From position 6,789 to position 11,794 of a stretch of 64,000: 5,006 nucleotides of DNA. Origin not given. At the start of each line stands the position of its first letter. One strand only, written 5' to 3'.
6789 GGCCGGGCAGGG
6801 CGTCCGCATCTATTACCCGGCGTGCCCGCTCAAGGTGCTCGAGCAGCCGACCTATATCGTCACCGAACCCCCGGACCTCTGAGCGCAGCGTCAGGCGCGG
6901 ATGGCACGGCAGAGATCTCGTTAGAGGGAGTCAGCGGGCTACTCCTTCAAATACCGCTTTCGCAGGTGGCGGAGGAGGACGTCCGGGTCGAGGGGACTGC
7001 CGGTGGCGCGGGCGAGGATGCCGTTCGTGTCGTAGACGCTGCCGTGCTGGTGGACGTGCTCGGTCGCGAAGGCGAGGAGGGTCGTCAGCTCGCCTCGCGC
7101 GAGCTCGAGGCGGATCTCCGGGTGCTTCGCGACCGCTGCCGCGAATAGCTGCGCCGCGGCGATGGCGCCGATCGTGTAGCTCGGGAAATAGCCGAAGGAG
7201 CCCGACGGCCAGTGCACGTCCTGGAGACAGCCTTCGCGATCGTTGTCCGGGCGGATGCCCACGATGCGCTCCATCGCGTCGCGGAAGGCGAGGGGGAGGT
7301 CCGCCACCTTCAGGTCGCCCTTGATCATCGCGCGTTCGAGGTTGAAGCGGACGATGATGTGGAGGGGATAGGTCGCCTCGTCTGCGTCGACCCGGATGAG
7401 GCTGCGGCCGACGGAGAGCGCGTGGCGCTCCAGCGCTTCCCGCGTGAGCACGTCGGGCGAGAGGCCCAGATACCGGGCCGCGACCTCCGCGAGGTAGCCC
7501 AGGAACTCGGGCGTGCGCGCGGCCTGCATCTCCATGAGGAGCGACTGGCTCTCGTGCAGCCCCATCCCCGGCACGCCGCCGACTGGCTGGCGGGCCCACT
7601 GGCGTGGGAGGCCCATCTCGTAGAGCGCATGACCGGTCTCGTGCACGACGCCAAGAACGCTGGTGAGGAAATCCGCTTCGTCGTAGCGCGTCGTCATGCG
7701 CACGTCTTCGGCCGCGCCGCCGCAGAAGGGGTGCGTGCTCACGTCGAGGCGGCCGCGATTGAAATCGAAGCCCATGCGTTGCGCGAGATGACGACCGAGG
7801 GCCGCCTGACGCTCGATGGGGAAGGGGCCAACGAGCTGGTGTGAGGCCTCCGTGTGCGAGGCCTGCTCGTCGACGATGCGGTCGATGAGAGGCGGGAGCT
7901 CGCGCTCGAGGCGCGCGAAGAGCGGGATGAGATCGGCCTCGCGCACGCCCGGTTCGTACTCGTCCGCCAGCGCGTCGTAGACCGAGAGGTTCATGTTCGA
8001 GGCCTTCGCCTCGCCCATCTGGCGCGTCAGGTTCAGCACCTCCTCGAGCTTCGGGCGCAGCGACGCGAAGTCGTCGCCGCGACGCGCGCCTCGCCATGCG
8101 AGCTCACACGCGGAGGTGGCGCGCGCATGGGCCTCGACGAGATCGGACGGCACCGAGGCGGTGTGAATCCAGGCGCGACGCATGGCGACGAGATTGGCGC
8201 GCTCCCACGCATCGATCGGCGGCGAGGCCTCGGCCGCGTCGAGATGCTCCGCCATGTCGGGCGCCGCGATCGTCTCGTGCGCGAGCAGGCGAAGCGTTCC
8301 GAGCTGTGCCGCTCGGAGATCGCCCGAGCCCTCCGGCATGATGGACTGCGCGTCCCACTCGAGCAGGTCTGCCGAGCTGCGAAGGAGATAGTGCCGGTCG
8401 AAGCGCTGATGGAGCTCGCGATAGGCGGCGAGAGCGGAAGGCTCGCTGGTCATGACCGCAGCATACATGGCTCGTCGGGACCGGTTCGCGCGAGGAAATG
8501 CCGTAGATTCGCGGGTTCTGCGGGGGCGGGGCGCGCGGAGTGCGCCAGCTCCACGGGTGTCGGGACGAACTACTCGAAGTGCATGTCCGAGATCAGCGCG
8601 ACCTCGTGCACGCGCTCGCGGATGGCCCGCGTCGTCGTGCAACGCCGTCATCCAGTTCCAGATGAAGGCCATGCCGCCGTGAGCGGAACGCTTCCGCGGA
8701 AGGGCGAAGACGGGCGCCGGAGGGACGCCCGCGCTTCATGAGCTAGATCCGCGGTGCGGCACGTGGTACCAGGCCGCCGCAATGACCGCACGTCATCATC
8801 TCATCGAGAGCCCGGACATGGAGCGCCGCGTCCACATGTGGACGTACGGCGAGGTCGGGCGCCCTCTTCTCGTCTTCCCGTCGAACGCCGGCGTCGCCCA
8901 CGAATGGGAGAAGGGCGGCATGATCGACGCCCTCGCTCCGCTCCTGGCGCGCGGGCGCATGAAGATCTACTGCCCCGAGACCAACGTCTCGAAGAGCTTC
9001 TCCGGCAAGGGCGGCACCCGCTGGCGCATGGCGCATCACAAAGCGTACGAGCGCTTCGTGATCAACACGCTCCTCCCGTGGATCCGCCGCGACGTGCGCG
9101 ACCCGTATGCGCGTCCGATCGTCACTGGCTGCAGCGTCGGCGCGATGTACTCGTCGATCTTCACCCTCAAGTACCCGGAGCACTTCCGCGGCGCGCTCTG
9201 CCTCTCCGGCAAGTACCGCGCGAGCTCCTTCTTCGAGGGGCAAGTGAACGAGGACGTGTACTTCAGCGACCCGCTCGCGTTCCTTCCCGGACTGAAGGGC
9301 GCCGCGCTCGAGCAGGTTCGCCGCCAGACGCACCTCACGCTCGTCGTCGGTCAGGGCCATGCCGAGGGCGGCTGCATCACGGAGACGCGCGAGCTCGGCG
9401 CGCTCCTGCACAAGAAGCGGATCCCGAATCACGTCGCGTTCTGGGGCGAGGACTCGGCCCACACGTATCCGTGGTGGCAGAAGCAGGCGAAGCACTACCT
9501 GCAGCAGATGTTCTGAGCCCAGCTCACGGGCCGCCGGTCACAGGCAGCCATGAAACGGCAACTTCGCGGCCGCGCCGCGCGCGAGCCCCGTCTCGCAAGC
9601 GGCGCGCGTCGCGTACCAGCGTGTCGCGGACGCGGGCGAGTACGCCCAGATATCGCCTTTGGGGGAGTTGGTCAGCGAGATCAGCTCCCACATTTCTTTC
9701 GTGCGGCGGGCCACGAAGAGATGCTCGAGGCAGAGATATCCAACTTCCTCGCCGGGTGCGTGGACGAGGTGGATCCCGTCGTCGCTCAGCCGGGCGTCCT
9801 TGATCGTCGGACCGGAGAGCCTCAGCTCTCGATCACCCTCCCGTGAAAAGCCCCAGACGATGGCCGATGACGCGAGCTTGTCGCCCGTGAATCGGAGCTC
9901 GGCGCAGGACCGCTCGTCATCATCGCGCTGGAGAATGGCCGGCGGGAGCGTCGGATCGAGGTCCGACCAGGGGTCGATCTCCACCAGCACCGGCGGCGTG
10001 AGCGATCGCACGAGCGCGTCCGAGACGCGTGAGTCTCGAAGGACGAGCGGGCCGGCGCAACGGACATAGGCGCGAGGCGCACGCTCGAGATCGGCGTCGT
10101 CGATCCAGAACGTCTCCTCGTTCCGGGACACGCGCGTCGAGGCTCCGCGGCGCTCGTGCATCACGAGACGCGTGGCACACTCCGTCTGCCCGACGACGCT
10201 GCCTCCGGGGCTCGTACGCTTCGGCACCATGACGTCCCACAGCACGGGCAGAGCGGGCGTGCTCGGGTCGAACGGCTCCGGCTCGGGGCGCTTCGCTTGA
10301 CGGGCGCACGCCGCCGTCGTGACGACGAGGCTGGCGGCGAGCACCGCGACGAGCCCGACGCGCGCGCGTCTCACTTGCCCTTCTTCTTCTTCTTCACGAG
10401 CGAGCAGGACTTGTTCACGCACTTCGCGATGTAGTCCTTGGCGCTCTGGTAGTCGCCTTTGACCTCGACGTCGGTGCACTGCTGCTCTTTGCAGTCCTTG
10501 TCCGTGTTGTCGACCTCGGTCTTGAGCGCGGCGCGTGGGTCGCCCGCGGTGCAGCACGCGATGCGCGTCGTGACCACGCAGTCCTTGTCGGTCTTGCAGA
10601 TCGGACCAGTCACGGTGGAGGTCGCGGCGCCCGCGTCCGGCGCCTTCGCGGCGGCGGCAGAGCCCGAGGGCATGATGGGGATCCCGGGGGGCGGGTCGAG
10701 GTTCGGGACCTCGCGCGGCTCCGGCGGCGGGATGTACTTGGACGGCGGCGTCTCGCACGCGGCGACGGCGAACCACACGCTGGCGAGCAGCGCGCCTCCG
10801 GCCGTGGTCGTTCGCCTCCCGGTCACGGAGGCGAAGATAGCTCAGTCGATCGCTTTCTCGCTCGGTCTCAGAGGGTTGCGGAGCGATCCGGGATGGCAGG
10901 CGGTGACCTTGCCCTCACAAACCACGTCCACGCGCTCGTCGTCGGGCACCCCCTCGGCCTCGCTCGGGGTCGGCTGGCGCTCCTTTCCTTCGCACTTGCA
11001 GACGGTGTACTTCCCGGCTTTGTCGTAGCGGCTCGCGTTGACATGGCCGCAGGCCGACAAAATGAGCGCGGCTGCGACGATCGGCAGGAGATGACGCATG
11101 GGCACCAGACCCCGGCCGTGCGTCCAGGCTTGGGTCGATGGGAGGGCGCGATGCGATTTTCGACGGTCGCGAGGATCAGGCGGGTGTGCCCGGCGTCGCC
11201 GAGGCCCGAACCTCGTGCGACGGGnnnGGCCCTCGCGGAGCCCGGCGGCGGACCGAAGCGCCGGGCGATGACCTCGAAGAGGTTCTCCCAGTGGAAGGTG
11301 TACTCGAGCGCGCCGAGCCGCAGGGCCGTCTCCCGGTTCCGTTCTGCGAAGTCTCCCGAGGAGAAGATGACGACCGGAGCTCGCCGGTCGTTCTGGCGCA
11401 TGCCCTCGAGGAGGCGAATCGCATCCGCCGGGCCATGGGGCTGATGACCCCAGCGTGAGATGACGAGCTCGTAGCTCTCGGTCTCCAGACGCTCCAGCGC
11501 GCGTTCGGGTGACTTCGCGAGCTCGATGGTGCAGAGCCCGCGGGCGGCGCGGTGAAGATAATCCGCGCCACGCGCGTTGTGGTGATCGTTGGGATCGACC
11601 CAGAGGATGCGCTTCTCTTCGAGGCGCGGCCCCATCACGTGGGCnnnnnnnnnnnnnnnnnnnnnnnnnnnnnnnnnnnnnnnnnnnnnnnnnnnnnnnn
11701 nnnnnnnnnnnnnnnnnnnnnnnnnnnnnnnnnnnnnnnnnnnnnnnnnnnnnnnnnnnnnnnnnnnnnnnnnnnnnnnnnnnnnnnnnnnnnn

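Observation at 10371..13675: SIR2_2 (ThsA-like NADase fold) fused to a degenerate receiver domain, in a tight cluster with an SGNH esterase and three small Cys-rich lipoproteins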

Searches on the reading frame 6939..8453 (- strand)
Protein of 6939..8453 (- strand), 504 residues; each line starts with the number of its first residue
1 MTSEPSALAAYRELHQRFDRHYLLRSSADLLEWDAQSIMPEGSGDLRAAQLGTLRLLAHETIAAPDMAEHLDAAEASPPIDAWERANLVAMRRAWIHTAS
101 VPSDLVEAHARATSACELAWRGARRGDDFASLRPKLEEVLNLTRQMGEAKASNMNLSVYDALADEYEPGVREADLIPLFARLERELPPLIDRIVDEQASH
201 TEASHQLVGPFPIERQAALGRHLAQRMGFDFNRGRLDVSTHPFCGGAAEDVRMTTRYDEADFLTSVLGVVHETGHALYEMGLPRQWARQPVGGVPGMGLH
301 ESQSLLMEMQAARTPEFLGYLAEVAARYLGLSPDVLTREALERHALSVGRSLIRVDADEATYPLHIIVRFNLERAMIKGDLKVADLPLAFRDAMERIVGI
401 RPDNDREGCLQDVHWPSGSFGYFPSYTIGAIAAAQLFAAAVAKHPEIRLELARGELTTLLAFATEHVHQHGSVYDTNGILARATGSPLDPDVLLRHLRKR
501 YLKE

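Call 80: search_protein_families(library=pfam, proteins=[window:6939-8453:-], max_evalue=0.0001)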
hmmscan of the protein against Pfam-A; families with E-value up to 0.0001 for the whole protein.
window:6939-8453:- (504 aa): 1 family
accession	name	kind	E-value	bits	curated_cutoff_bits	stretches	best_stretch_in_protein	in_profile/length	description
PF02074.21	Peptidase_M32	-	1.8e-147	492.4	25.1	1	14-501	2-489/489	Carboxypeptidase Taq (M32) metallopeptidase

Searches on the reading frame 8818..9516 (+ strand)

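Call 80: search_protein_families(library=pfam, proteins=[window:8818-9516:+], max_evalue=0.0001)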
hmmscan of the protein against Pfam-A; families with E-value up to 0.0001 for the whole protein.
window:8818-9516:+ (232 aa): 1 family
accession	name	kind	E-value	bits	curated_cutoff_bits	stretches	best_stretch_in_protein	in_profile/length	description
PF00756.26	Esterase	-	1.8e-09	38.2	22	1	74-223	91-243/251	Putative esterase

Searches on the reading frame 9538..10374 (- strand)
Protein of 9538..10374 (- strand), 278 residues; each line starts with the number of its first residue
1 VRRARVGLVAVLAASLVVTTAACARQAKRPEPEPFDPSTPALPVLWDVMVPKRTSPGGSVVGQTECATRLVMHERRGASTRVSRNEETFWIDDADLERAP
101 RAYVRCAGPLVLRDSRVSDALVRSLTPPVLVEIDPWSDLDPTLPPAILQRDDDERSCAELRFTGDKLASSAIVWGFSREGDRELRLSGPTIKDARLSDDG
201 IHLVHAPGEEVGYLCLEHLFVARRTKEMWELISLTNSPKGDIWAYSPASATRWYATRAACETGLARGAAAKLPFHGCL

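Call 3: search_protein_families(library=pfam, proteins=[window:9538-10374:-], max_evalue=1)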
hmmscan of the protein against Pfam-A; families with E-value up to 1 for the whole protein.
window:9538-10374:- (278 aa): 0 families

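Call 4: search_protein_families(library=padloc, proteins=[window:9538-10374:-], max_evalue=1)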
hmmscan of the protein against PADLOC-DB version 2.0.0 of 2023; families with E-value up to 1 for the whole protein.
window:9538-10374:- (278 aa): 0 families

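Call 6: search_protein_families(library=ncbifam, proteins=[window:9538-10374:-], max_evalue=1)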
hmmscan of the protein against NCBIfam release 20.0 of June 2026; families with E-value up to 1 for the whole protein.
window:9538-10374:- (278 aa): 0 families

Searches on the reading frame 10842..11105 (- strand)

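Call 3: search_protein_families(library=pfam, proteins=[window:10842-11105:-], max_evalue=1)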
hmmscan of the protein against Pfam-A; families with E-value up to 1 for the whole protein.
window:10842-11105:- (87 aa): 1 family
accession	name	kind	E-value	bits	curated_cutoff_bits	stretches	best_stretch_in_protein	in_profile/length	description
PF04593.19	SelP_C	-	0.013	16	28.8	1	14-79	48-113/133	Selenoprotein P, C terminal region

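Call 4: search_protein_families(library=padloc, proteins=[window:10842-11105:-], max_evalue=1)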
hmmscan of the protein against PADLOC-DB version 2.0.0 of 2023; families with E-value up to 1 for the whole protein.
window:10842-11105:- (87 aa): 0 families

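Call 6: search_protein_families(library=ncbifam, proteins=[window:10842-11105:-], max_evalue=1)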
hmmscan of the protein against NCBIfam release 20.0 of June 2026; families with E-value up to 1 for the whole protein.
window:10842-11105:- (87 aa): 5 families
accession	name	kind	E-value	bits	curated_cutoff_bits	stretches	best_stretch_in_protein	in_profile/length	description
NF045774.1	cytochro_C551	exception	0.0014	18.5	118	1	5-82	5-65/110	cytochrome c551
NF047847.2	SS_mature_LptM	equivalog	0.012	15.7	27.7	1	3-20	1-21/31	LPS translocon maturation chaperone LptM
NF008096.1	PRK10838.1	equivalog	0.036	13.8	186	1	5-50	13-58/189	bifunctional murein DD-endopeptidase/murein LD-carboxypeptidase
TIGR02722.1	lp_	equivalog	0.076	13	110.55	1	7-70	5-64/189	penicillin-binding protein activator LpoB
NF047408.1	SA0632_fam_LP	equivalog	0.091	12.4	70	1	6-21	5-20/68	SA0632 family lipoprotein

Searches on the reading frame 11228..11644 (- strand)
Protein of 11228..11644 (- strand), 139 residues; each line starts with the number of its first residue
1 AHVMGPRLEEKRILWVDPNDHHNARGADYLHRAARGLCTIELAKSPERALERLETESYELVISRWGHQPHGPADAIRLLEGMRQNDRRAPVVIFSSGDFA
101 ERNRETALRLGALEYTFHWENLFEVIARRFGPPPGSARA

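Call 23: search_solved_structures(query=A2, max_evalue=10, show_alignments=3)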
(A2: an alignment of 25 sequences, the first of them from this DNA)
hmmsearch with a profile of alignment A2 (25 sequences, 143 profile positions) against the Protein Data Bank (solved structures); distinct sequences matched with E-value up to 10: 110 (the best 60 are shown).
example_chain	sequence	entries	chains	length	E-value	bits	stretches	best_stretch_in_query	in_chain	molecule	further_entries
6swl_A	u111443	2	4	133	8.4e-08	35.4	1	9-139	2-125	Two-component response regulator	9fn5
1e6l_A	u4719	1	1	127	9.2e-07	32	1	27-138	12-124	Chemotaxis protein CheY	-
1jbe_A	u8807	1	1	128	9.5e-07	31.9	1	30-138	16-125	Chemotaxis protein CheY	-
1ab6_A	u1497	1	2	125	9.8e-07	31.9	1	35-138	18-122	CHEMOTAXIS PROTEIN CHEY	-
1udr_A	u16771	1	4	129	9.9e-07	31.9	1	30-138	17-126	CHEY PROTEIN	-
1ab5_A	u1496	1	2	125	1e-06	31.9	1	30-138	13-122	CHEY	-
1d4z_A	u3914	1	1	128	1.1e-06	31.8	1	30-138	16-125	CHEMOTAXIS PROTEIN CHEY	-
3olx_A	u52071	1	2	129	1.2e-06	31.6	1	30-138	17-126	Chemotaxis protein CheY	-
1ehc_A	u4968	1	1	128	1.3e-06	31.6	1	30-138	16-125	CHEY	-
1e6k_A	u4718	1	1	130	1.3e-06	31.5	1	29-138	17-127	Chemotaxis protein CheY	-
1e6m_A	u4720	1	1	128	1.3e-06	31.5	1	30-138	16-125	CHEMOTAXIS PROTEIN CHEY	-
1a0o_A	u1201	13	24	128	1.4e-06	31.5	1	30-138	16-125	CHEY | CHEMOTAXIS CHEY PROTEIN | CHEMOTAXIS PROTEIN CHEY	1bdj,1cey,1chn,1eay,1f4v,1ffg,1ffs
1djm_A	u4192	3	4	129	1.4e-06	31.4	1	30-138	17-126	CHEMOTAXIS PROTEIN Y | Chemotaxis protein cheY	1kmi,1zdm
1cye_A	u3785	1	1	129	1.4e-06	31.4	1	30-138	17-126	CHEY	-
3ffx_A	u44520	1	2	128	1.4e-06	31.4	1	35-138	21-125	Chemotaxis protein cheY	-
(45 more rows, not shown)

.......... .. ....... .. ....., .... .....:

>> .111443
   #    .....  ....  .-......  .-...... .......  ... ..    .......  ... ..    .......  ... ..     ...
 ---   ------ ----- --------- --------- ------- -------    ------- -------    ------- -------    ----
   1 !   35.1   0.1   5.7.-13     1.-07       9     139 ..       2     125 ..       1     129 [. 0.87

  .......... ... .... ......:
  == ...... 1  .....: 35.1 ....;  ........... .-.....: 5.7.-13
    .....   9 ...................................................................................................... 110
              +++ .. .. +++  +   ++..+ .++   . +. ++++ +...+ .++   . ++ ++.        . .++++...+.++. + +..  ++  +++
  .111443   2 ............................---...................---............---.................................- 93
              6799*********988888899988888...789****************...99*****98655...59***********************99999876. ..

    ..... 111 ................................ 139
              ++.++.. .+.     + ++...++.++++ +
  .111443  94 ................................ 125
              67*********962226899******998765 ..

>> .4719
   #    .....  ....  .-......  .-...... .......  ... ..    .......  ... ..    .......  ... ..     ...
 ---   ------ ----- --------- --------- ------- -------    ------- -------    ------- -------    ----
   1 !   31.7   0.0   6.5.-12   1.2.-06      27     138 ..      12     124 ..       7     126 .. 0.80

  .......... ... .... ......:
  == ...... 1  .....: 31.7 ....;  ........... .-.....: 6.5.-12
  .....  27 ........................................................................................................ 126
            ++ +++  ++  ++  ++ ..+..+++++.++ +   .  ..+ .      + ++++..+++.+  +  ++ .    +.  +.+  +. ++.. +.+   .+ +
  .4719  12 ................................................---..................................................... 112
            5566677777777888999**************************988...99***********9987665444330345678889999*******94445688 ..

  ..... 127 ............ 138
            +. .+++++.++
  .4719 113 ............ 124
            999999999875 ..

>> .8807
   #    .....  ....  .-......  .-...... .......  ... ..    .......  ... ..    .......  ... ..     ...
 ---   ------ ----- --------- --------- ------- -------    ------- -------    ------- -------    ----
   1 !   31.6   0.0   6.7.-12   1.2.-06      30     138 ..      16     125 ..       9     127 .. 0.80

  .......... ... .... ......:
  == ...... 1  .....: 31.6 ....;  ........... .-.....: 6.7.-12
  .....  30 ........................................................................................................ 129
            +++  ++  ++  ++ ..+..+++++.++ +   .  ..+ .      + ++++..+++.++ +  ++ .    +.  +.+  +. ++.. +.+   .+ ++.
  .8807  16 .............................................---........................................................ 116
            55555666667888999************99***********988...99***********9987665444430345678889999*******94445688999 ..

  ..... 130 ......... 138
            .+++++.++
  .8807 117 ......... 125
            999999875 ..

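Call 41: predict_structure(alignment_id=A2)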
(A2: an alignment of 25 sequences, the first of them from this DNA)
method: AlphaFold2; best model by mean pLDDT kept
length: 139 residues; sequences in the alignment: 25
mean_pLDDT: 88.6   pTM: 0.85
mean pLDDT of the five models: 88.6, 87.9, 86.7, 85.6, 84.9
residues with pLDDT >= 90: 86; 70-90: 41; 50-70: 10; < 50: 2
segments of 3 or more residues with pLDDT < 50: none
pLDDT, mean of each block of 10 residues (from residue 1): 75 89 74 83 96 97 94 97 97 93 97 94 89 62
secondary structure, 60 per line:
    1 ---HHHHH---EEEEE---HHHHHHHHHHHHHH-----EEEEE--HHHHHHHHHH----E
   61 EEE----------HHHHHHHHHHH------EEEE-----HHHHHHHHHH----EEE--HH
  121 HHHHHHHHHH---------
elements in order: H4-8 E12-16 H20-33 E39-43 H46-55 E60-63 H74-84 E91-94 H100-109 E114-116 H119-130

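Call 60: search_protein_representatives(alignment_id=A2)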
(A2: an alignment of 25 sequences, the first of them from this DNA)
Query: 25 sequences, 143 profile positions. Proteins with E-value up to 0.001 (for the whole library): 4370; up to 1e-10: 630; up to 1e-30: 87. The best 150 are listed.
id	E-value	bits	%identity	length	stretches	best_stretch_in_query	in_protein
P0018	2.9e-47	176.3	-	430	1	2-138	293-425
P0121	5.0e-47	175.5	-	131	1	4-138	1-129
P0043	6.3e-45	168.7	-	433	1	2-142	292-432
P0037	6.5e-45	168.7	-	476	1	2-138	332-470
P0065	1.6e-44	167.4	-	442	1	2-139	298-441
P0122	2.6e-44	166.7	-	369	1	3-139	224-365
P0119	4.2e-44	166.1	-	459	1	2-142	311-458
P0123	7.5e-44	165.3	-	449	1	2-142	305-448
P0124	8.6e-44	165.1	-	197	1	3-138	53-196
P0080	7.4e-43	162.0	-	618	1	3-142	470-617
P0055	1.0e-42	161.6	-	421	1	2-138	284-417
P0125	2.4e-42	160.4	-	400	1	2-142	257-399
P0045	2.4e-42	160.4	-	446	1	3-141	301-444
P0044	3.4e-42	159.9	-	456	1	3-141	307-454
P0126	3.6e-41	156.6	-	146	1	2-136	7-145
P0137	1.7e-38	147.9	-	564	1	3-141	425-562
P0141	2.1e-37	144.3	-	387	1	2-140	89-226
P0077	3.7e-37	143.5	-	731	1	2-138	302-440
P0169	2.1e-33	131.4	-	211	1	2-138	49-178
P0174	1.1e-32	129.0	-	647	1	3-142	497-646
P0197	3.0e-30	121.2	-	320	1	3-118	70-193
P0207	6.1e-29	116.9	-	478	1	2-137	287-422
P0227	3.9e-27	111.1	-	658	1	3-139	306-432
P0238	8.2e-26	106.8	-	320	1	2-138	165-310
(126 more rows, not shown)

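Call 61: search_protein_families(library=pfam, proteins=[P0141, P0197, P0227, P0137, P0174, P0122, P0169, P0207, P0238], max_evalue=0.001)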
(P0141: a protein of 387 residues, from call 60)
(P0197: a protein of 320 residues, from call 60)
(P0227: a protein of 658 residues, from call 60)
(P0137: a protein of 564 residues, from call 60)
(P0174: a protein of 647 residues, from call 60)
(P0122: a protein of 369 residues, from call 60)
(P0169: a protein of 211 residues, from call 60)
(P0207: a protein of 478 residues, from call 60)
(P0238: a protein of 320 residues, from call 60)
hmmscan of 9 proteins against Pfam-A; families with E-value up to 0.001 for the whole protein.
P0141 (387 aa): 0 families

P0197 (320 aa): 1 family
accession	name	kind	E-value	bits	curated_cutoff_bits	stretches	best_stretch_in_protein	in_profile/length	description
PF01645.23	Glu_synthase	-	1.7e-16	60.8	20.4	1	183-263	288-368/369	Conserved region in glutamate synthase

P0227 (658 aa): 1 family
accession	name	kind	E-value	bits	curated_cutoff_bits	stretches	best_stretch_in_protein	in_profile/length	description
PF13289.12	SIR2_2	-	1.2e-19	71.2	24.5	1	123-264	3-133/141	SIR2-like domain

P0137 (564 aa): 1 family
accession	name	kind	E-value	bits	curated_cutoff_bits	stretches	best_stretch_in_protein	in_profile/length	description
PF13289.12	SIR2_2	-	1.3e-19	71.1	24.5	1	253-395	2-138/141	SIR2-like domain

P0174 (647 aa): 5 families
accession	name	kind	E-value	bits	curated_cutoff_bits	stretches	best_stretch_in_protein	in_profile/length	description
PF13289.12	SIR2_2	-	5.7e-17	62.6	24.5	1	322-453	2-124/141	SIR2-like domain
PF01381.28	HTH_3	-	7e-13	48.8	23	1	24-78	1-55/55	Helix-turn-helix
PF13560.12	HTH_31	-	1e-09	39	27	1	20-78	2-61/64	Helix-turn-helix domain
PF12844.13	HTH_19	-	9e-06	26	30.2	1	23-80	3-60/64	Helix-turn-helix domain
PF13443.12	HTH_26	-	0.00061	20.4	22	0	24-80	2-59/63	Cro/C1-type HTH DNA-binding domain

P0122 (369 aa): 1 family
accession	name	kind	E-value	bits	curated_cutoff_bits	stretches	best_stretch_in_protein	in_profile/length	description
PF13289.12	SIR2_2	-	6e-18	65.7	24.5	1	85-193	34-138/141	SIR2-like domain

P0169 (211 aa): 1 family
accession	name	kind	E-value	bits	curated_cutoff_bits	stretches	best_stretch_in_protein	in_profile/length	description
PF00072.30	Response_reg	-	7.6e-05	23.3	30.2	1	64-163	5-98/111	Response regulator receiver domain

P0207 (478 aa): 1 family
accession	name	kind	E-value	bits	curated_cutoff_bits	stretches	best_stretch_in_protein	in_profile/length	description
PF13289.12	SIR2_2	-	8.6e-21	75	24.5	1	115-258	2-140/141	SIR2-like domain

P0238 (320 aa): 1 family
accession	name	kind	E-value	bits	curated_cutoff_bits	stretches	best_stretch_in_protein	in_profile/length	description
PF13289.12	SIR2_2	-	1.5e-15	58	24.5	1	30-130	38-135/141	SIR2-like domain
